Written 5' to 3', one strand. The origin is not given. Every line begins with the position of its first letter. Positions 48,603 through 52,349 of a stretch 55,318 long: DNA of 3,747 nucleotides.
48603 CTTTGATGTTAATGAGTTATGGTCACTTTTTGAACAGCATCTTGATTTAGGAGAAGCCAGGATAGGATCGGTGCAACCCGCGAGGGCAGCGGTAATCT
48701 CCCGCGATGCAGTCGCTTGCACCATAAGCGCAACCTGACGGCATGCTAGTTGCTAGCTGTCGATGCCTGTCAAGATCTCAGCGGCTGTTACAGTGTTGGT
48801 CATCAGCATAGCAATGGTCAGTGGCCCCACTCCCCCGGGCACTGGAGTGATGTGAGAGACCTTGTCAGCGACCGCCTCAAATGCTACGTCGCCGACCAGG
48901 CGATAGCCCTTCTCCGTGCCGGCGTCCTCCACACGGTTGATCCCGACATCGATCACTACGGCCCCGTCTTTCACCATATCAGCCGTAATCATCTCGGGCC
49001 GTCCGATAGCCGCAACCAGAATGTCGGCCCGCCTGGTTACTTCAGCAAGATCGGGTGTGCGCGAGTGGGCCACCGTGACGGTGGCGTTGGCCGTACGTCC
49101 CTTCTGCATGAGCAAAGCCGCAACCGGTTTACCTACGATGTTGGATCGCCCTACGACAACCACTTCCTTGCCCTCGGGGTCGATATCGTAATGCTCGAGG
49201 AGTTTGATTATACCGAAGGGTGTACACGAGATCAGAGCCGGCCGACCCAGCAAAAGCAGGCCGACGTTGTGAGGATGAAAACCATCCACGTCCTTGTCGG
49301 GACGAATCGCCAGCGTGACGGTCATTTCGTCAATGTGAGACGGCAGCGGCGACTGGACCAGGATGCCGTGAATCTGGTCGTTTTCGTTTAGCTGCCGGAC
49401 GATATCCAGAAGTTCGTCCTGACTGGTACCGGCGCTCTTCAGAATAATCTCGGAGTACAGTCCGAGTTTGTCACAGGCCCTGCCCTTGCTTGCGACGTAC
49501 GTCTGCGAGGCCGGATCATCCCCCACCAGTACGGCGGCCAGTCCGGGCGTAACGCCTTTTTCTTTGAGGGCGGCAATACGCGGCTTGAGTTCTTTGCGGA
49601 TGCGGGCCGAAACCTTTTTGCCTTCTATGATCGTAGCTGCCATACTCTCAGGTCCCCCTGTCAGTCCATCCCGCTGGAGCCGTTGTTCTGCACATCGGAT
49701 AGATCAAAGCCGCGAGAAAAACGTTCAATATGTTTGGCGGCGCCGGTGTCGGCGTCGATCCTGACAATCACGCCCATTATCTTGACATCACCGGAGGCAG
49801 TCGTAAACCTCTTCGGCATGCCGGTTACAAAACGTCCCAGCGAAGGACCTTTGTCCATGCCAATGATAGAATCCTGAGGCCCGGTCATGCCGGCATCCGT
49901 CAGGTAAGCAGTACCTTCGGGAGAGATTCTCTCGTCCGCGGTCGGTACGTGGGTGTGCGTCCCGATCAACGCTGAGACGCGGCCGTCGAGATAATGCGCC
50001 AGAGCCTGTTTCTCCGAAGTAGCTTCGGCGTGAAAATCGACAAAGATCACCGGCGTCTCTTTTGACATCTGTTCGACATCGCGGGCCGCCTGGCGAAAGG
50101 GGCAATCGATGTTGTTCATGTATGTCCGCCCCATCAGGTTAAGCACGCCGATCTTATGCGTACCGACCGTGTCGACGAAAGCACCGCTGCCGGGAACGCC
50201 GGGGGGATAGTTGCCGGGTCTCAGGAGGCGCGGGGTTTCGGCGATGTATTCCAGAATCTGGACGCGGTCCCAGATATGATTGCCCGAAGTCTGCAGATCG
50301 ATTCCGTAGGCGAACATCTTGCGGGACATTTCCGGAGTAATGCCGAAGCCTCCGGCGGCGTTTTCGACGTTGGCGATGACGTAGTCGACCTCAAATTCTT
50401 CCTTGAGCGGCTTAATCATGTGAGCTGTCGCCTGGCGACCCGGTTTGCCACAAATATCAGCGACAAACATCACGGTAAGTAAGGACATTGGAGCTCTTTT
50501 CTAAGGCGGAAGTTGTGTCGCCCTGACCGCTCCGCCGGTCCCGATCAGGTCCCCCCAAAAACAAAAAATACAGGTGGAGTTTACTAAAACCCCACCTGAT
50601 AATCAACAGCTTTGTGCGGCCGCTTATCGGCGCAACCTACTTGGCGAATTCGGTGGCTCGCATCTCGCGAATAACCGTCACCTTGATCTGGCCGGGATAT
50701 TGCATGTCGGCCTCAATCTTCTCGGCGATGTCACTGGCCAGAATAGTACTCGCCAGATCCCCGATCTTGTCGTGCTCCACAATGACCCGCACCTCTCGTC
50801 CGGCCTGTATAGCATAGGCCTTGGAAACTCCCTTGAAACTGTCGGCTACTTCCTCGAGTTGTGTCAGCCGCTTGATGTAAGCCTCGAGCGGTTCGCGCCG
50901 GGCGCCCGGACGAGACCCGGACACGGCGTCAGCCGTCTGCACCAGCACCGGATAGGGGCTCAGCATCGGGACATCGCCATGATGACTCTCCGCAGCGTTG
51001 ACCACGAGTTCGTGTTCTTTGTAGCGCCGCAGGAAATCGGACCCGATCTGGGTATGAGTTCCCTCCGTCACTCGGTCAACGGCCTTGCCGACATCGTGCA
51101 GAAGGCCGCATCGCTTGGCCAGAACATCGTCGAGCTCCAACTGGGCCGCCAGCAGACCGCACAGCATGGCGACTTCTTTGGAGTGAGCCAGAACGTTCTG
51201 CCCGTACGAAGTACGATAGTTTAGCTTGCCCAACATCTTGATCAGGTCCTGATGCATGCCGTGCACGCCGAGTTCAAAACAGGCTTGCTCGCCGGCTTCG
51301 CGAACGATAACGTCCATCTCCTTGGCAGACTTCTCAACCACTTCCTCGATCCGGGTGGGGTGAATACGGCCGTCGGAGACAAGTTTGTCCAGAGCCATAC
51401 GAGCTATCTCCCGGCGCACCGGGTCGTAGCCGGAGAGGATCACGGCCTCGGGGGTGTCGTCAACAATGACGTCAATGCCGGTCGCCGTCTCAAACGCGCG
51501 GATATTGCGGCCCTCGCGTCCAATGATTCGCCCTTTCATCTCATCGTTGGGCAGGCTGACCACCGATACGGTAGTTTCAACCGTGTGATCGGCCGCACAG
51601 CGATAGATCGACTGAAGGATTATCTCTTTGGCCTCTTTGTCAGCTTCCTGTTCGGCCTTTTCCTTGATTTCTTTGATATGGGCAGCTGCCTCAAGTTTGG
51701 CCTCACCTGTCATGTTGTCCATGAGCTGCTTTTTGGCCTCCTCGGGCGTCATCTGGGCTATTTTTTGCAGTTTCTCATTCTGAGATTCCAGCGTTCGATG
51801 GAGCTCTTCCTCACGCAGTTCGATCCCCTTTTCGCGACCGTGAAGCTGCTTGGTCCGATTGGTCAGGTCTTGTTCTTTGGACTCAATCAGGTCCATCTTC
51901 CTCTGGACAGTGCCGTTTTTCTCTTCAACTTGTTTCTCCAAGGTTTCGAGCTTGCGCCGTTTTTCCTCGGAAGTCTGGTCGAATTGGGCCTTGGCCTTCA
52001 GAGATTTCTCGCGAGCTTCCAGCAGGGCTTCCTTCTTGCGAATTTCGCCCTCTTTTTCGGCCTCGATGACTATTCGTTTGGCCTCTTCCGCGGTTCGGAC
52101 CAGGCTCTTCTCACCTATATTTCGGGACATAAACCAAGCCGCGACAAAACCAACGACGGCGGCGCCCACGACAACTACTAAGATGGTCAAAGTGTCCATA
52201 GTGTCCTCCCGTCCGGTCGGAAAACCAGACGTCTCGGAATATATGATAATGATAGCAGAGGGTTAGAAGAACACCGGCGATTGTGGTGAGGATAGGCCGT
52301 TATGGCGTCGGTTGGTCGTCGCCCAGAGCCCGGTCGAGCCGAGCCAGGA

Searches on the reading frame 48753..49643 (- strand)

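Call 6: search_protein_families(library=pfam, proteins=[window:48753-49643:-], max_evalue=0.001)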
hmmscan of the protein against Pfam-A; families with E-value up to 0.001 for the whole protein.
window:48753-49643:- (296 aa): 2 families
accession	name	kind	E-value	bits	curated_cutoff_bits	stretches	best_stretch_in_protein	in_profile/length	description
PF02882.25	THF_DHG_CYH_C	-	4.7e-69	231.2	27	1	123-289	1-157/160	Tetrahydrofolate dehydrogenase/cyclohydrolase, NAD(P)-binding domain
PF00763.28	THF_DHG_CYH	-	1.9e-40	138.1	32.8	1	6-120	1-115/115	Tetrahydrofolate dehydrogenase/cyclohydrolase, catalytic domain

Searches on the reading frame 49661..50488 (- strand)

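Call 6: search_protein_families(library=pfam, proteins=[window:49661-50488:-], max_evalue=0.001)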
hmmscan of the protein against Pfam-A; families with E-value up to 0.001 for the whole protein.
window:49661-50488:- (275 aa): 2 families
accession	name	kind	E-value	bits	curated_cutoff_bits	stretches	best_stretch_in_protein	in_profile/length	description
PF13277.11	YmdB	-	2.5e-101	338.7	27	1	7-256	1-252/253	YmdB-like protein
PF00149.33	Metallophos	-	4.5e-05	24.4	21.5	1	5-182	2-191/191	Calcineurin-like phosphoesterase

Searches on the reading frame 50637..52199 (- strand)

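Call 6: search_protein_families(library=pfam, proteins=[window:50637-52199:-], max_evalue=0.001)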
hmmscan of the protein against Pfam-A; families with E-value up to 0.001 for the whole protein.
window:50637-52199:- (520 aa): 4 families
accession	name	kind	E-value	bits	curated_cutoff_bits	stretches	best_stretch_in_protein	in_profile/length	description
PF12072.13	RNase_Y_N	-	1.2e-49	168.9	32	1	6-205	2-201/201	RNase Y N-terminal region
PF01966.28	HD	-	2.1e-15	57.5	22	1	336-427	1-114/116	HD domain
PF00013.35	KH_1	-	2.5e-07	30.8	21.5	1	214-270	4-64/66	KH domain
PF08668.18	HDOD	-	4.4e-05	23.5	22.9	0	335-374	94-134/196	HDOD domain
